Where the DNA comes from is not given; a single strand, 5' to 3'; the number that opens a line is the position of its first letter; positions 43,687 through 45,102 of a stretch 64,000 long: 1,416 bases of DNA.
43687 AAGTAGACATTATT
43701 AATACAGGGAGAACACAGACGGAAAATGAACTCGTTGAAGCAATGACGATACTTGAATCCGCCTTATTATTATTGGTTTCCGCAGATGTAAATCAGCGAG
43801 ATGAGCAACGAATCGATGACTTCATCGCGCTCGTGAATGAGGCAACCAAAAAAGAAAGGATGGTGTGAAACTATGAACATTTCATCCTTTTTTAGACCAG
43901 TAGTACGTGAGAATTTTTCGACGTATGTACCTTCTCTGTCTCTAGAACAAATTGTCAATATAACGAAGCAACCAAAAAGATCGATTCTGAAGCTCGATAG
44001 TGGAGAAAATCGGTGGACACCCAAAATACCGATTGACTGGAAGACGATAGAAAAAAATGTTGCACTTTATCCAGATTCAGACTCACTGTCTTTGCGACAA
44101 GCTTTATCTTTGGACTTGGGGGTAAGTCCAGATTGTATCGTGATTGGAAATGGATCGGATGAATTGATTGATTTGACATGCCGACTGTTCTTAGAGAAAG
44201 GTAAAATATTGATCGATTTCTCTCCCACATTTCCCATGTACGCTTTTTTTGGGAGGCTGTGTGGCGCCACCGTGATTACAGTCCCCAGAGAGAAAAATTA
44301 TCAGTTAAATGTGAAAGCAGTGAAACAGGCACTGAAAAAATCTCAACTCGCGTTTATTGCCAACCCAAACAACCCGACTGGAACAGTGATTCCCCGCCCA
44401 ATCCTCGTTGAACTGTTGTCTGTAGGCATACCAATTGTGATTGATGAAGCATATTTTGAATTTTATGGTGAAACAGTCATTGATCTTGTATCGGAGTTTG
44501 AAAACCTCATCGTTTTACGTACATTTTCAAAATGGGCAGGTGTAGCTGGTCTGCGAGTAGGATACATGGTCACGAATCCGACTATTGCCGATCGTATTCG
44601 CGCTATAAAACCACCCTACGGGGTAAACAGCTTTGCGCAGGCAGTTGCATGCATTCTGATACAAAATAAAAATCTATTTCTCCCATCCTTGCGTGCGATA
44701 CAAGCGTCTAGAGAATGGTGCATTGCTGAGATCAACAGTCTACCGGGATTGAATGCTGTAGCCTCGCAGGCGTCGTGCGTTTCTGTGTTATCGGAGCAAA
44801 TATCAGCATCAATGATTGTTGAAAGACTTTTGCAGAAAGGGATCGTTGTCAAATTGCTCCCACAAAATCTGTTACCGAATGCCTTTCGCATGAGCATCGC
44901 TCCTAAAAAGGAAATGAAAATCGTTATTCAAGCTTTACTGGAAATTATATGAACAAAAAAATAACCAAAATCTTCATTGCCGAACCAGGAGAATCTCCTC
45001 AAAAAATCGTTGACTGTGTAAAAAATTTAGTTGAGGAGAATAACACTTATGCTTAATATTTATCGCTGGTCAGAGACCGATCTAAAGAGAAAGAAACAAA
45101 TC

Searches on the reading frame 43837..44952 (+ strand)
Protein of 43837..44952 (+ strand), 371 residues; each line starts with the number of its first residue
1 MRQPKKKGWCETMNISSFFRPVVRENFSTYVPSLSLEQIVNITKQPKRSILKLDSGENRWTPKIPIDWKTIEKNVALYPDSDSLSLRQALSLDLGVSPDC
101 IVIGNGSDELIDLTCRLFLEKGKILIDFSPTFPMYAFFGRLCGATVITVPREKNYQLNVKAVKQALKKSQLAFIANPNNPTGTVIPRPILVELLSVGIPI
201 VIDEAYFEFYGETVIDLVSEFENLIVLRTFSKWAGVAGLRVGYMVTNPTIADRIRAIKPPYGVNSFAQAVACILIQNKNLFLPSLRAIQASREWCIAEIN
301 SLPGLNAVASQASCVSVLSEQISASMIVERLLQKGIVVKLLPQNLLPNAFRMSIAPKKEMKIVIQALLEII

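Call 6: search_protein_families(library=pfam, proteins=[window:43837-44952:+])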
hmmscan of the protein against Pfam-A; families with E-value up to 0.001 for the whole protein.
window:43837-44952:+ (371 aa): 2 families
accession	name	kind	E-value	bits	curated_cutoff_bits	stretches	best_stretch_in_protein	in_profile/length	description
PF00155.27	Aminotran_1_2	-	1.5e-44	153.1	19.7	1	72-367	32-361/361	Aminotransferase class I and II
PF04864.19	Alliinase_C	-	0.00011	21.7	22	1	101-254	69-217/363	Allinase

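Call 21: find_homologous_proteins(query=window:43837-44952:+)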
Query window:43837-44952:+ (371 aa): 6696 proteins with E <= 0.001 among 8000 candidates; the best 120 are listed.
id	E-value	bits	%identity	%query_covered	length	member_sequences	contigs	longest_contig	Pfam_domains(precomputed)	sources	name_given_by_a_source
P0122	1.3e-230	783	100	97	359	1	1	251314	PF00155.28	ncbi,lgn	ncbi:MAG: histidinol-phosphate transaminase [Candidatus Woesebacteria bacterium]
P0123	2.5e-123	430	55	97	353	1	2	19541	PF00155.28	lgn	-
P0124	8.6e-106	372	50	96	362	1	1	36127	PF00155.28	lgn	-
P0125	5.7e-99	350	49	93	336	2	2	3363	PF00155.28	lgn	-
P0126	2.0e-98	348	45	96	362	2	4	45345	PF00155.28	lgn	-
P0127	3.0e-97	344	48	96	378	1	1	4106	PF04864.20,PF00155.28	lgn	-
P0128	5.7e-96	340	44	92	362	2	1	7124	PF04864.20,PF00155.28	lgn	-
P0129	1.3e-95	339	47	96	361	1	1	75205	PF00155.28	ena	-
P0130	3.6e-95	337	45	94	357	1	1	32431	PF00155.28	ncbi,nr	ncbi:MAG: aminotransferase class I/II-fold pyridoxal phosphate-dependent enzyme [bacterium]|nr:amino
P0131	5.3e-92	327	43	97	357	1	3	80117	PF00155.28,PF00266.26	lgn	-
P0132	4.0e-90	321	45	93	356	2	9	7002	PF04864.20,PF00155.28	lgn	-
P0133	6.5e-85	304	46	92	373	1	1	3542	PF00155.28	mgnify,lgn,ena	mgnify:CR=1 FL=1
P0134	1.0e-79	286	41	94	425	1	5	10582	PF00155.28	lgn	-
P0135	2.6e-79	285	48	77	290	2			PF04864.20,PF00155.28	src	-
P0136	7.0e-77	277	42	97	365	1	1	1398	PF04864.20,PF00155.28,PF00266.26,PF01041.24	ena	-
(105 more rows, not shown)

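Call 22: find_encoding_contigs(protein=P0123, flank=5000, max_places=2)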
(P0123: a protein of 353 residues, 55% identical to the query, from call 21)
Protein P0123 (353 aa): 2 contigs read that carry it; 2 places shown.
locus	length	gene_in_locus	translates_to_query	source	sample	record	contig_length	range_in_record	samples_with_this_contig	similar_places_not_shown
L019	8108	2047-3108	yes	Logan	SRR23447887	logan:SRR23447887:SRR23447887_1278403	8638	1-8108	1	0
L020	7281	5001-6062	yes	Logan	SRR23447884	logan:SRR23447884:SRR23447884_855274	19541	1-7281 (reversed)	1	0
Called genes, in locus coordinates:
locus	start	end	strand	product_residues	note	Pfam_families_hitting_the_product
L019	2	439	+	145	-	?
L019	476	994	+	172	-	PF13420:Acetyltransf_4 (weak), PF00583:Acetyltransf_1, PF13673:Acetyltransf_10, PF13508:Acetyltransf_7, PF08445:FR47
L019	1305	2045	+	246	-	PF01634:HisG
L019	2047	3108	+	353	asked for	PF00155:Aminotran_1_2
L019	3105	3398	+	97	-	PF01503:PRA-PH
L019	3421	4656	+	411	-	PF13393:tRNA-synt_His, PF00587:tRNA-synt_2b, PF03129:HGTP_anticodon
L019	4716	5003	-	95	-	-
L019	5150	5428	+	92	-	-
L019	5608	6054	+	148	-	PF01022:HTH_5, PF12840:HTH_20 (weak), PF04945:YHS (weak)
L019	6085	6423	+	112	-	PF03713:DUF305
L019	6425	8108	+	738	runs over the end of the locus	?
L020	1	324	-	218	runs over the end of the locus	PF03412:Peptidase_C39 (faint), PF13529:Peptidase_C39_2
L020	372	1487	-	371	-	PF07478:Dala_Dala_lig_C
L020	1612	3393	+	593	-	-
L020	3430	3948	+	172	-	PF13420:Acetyltransf_4 (weak), PF00583:Acetyltransf_1, PF13673:Acetyltransf_10, PF13508:Acetyltransf_7, PF08445:FR47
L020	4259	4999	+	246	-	PF01634:HisG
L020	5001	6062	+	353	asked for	PF00155:Aminotran_1_2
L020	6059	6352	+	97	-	PF01503:PRA-PH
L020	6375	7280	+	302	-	?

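Call 23: find_encoding_contigs(protein=P0124, flank=5000, max_places=2)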
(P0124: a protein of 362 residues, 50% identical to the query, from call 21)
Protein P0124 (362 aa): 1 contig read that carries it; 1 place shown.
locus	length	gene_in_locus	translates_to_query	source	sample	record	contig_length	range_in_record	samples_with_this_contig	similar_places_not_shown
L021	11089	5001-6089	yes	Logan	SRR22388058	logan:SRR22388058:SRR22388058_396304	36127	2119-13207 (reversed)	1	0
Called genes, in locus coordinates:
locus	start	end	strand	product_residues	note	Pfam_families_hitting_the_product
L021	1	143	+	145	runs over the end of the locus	PF00076:RRM_1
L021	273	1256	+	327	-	PF05697:Trigger_N, PF05698:Trigger_C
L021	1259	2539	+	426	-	-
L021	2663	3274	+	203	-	PF18904:DUF5660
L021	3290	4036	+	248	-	PF03372:Exo_endo_phos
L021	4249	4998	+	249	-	PF01634:HisG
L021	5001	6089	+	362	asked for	PF00155:Aminotran_1_2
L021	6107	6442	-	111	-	-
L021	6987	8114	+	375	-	PF00586:AIRS, PF02769:AIRS_C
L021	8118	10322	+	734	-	PF13522:GATase_6, PF13537:GATase_7, PF00156:Pribosyltran, PF00551:Formyl_trans_N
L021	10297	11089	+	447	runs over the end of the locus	PF02844:GARS_N, PF01071:GARS_A, PF02843:GARS_C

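Call 24: find_encoding_contigs(protein=P0126, flank=5000, max_places=2)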
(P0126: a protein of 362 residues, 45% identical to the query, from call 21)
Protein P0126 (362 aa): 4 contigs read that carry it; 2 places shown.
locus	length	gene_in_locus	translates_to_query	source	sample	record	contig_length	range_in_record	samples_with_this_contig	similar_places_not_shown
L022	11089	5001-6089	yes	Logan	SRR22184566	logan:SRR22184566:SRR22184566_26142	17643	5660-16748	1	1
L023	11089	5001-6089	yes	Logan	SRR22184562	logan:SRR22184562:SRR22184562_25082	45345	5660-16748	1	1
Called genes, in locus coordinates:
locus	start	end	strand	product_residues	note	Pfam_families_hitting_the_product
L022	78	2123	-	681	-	PF13399:LytR_C (weak)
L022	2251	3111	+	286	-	PF00702:Hydrolase (weak)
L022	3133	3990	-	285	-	-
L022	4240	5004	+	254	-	PF01634:HisG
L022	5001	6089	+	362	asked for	PF00155:Aminotran_1_2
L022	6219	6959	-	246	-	PF20108:DUF6498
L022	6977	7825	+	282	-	PF01149:Fapy_DNA_glyco, PF06831:H2TH, PF06827:zf-FPG_IleRS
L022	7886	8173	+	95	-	-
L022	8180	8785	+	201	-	-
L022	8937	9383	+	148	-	-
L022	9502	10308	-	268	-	PF02578:Cu-oxidase_4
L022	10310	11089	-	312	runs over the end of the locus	PF00056:Ldh_1_N, PF02866:Ldh_1_C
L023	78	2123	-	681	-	PF13399:LytR_C (weak)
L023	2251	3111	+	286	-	PF00702:Hydrolase (weak)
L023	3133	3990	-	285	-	-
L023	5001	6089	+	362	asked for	PF00155:Aminotran_1_2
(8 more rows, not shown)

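Call 29: find_encoding_contigs(protein=P0129, flank=4000, max_places=2)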
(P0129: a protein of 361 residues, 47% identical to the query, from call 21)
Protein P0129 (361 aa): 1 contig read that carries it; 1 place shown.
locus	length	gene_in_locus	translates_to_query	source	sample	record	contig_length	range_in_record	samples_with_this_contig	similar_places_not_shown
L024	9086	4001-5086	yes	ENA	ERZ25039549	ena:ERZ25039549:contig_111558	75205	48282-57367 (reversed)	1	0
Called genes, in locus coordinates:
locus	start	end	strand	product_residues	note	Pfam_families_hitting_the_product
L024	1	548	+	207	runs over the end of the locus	PF00342:PGI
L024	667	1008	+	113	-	-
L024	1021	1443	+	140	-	-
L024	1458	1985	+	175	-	PF01135:PCMT (weak), PF05175:MTS (faint), PF06325:PrmA, PF13847:Methyltransf_31, PF13649:Methyltransf_25 (weak)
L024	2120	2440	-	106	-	-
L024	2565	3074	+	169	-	-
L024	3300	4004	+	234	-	PF01634:HisG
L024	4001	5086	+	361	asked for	PF00155:Aminotran_1_2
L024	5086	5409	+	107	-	PF01502:PRA-CH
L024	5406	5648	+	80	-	PF01503:PRA-PH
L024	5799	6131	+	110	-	-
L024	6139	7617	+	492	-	-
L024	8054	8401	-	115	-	PF01245:Ribosomal_L19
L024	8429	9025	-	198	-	PF00156:Pribosyltran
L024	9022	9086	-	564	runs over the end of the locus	PF06418:CTP_synth_N, PF00117:GATase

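Call 30: find_encoding_contigs(protein=P0130, flank=4000, max_places=2)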
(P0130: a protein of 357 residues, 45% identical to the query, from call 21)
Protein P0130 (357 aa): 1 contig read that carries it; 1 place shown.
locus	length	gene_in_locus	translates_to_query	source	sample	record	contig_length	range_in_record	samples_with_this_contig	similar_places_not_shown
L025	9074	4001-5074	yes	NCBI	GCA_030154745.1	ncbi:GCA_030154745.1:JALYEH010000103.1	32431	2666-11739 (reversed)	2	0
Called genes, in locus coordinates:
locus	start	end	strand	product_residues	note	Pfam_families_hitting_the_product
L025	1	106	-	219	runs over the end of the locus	PF13483:Lactamase_B_3, PF12706:Lactamase_B_2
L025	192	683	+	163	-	PF09136:Glucodextran_B (weak)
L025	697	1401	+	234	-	-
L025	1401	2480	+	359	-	PF00557:Peptidase_M24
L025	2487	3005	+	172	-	PF13302:Acetyltransf_3, PF13420:Acetyltransf_4, PF13673:Acetyltransf_10, PF00583:Acetyltransf_1, PF08445:FR47, PF13508:Acetyltransf_7, PF14542:Acetyltransf_CG (faint)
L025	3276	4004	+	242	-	PF01634:HisG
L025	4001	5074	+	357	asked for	PF00155:Aminotran_1_2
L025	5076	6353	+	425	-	PF13393:tRNA-synt_His, PF00587:tRNA-synt_2b (weak), PF03129:HGTP_anticodon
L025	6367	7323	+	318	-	PF00892:EamA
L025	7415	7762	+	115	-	PF01197:Ribosomal_L31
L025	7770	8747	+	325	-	PF03462:PCRF, PF00472:RF-1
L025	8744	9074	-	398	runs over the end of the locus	PF00089:Trypsin, PF13365:Trypsin_2, PF00595:PDZ (weak), PF13180:PDZ_2, PF17820:PDZ_6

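Call 31: find_encoding_contigs(protein=P0131, flank=4000, max_places=3)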
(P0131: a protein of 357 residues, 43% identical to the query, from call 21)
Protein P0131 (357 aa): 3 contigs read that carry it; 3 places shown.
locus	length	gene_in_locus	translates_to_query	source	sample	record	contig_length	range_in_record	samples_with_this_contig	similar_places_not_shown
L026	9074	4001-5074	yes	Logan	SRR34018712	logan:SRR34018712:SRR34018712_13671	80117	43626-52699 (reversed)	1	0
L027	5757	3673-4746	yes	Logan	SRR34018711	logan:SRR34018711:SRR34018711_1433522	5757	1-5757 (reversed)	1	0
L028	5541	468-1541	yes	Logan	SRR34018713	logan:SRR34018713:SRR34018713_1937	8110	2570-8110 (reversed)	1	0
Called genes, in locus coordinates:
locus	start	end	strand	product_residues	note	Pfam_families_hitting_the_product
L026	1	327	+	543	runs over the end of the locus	-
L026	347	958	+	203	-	PF09335:VTT_dom (weak)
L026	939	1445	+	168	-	PF09900:DUF2127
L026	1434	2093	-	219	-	-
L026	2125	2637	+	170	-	PF13420:Acetyltransf_4, PF00583:Acetyltransf_1, PF13673:Acetyltransf_10, PF13508:Acetyltransf_7, PF08445:FR47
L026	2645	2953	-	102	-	-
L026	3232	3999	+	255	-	PF01634:HisG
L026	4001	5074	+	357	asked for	PF00155:Aminotran_1_2, PF00266:Aminotran_5 (faint)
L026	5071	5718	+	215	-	PF00475:IGPD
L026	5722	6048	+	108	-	PF01502:PRA-CH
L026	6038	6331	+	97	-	PF01503:PRA-PH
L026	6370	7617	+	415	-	PF13393:tRNA-synt_His, PF00587:tRNA-synt_2b, PF03129:HGTP_anticodon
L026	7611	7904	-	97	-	-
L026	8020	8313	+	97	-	-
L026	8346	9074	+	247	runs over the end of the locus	PF13489:Methyltransf_23, PF13847:Methyltransf_31, PF08241:Methyltransf_11, PF08242:Methyltransf_12, PF13649:Methyltransf_25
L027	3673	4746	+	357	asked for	PF00155:Aminotran_1_2, PF00266:Aminotran_5 (faint)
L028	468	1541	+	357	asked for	PF00155:Aminotran_1_2, PF00266:Aminotran_5 (faint)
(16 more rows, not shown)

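Call 36: find_encoding_contigs(protein=P0132, flank=3000, max_places=4)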
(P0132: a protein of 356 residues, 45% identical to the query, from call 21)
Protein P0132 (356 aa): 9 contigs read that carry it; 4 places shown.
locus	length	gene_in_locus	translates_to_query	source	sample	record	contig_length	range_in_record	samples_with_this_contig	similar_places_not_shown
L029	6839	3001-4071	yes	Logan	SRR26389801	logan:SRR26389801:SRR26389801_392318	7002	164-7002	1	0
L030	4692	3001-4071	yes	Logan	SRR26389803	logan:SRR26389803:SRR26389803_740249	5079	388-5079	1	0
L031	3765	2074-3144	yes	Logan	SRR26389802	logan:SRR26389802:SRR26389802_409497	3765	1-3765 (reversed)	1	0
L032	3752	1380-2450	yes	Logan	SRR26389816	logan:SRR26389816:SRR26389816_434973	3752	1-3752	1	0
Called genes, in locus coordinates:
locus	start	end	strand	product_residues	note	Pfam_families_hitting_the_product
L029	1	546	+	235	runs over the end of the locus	?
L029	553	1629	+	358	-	PF00557:Peptidase_M24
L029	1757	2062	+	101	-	PF01371:Trp_repressor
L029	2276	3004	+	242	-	PF01634:HisG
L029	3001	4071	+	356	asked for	PF00155:Aminotran_1_2, PF04864:Alliinase_C (weak)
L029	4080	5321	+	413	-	PF13393:tRNA-synt_His, PF00587:tRNA-synt_2b (weak), PF03129:HGTP_anticodon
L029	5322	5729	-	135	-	-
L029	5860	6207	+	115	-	PF01197:Ribosomal_L31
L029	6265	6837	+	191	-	?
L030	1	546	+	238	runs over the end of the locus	-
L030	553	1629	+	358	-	PF00557:Peptidase_M24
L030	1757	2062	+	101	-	PF01371:Trp_repressor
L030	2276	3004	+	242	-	PF01634:HisG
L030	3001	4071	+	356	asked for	PF00155:Aminotran_1_2, PF04864:Alliinase_C (weak)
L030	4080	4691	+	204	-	?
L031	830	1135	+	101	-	PF01371:Trp_repressor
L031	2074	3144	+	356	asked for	PF00155:Aminotran_1_2, PF04864:Alliinase_C (weak)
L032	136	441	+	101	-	PF01371:Trp_repressor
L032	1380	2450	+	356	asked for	PF00155:Aminotran_1_2, PF04864:Alliinase_C (weak)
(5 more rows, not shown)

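Call 37: find_encoding_contigs(protein=P0128, flank=3000, max_places=2)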
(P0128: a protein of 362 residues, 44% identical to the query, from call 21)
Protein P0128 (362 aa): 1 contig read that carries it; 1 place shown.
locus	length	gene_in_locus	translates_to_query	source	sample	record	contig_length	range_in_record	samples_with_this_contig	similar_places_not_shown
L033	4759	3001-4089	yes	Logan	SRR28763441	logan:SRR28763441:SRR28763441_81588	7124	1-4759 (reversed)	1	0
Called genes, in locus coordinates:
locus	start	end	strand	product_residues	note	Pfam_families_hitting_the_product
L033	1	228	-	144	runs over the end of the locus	PF00293:NUDIX, PF14815:NUDIX_4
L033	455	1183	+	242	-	-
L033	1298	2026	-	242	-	PF00657:Lipase_GDSL, PF13472:Lipase_GDSL_2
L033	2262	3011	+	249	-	PF01634:HisG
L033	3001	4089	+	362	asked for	PF00155:Aminotran_1_2, PF04864:Alliinase_C (weak)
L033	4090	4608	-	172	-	PF00583:Acetyltransf_1, PF13302:Acetyltransf_3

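Call 38: find_encoding_contigs(protein=P0134, flank=3000, max_places=3)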
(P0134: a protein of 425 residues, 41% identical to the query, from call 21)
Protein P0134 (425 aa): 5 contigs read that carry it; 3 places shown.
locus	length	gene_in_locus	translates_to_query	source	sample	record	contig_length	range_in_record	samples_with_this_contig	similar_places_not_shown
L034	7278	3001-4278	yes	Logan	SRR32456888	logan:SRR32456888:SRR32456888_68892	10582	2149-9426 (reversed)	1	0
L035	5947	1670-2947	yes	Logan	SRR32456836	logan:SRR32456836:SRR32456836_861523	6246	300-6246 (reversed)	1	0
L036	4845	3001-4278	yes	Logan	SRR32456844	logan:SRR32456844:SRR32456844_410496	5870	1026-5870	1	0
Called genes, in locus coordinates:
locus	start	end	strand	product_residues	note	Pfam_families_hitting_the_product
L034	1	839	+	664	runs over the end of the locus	?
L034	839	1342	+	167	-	PF01458:SUFBD_core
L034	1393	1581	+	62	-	-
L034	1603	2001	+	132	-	-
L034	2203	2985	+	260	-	PF01634:HisG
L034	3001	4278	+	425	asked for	PF00155:Aminotran_1_2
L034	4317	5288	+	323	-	PF08443:RimK (faint), PF07478:Dala_Dala_lig_C (faint)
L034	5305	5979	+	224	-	-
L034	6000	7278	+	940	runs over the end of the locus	-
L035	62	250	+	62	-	-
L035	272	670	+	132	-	-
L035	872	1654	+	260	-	PF01634:HisG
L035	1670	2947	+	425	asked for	PF00155:Aminotran_1_2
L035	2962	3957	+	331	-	PF07478:Dala_Dala_lig_C (faint), PF08443:RimK (faint)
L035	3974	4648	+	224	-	-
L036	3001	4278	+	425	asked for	PF00155:Aminotran_1_2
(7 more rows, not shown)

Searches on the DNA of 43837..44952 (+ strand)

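Call 73: search_rna_families(sources=[L019, L021, L022, L024, L025, L026, L029, L033, L034, L055, L086], threshold=gathering)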
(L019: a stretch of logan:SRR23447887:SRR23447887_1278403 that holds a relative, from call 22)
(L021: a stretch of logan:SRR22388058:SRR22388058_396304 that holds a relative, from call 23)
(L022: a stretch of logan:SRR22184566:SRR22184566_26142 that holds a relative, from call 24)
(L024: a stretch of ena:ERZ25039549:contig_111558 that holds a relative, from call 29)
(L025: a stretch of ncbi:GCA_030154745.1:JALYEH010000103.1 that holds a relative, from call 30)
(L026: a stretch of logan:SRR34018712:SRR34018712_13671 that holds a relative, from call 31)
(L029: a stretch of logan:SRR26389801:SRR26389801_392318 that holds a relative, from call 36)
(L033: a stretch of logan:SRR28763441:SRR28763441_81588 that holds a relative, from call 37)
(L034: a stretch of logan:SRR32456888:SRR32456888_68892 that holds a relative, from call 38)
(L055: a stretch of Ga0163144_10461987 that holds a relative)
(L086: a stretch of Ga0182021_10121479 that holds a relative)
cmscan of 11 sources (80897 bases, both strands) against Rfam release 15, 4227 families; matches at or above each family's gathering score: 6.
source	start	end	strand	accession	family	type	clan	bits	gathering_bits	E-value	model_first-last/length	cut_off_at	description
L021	6704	6777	-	RF00005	tRNA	Gene; tRNA;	CL00001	72.5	29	8.3e-14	1-71/71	no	tRNA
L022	6087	6160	-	RF00005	tRNA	Gene; tRNA;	CL00001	71.7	29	1.4e-13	1-71/71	no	tRNA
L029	1654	1726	+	RF00005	tRNA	Gene; tRNA;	CL00001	62.2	29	5.5e-11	1-71/71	no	tRNA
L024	7621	7692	-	RF00005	tRNA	Gene; tRNA;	CL00001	60.5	29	1.6e-10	1-71/71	no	tRNA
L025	2996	3068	+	RF00005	tRNA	Gene; tRNA;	CL00001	59.9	29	2.4e-10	1-71/71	no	tRNA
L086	1228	1300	-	RF00005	tRNA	Gene; tRNA;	CL00001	59.9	29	2.4e-10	1-71/71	no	tRNA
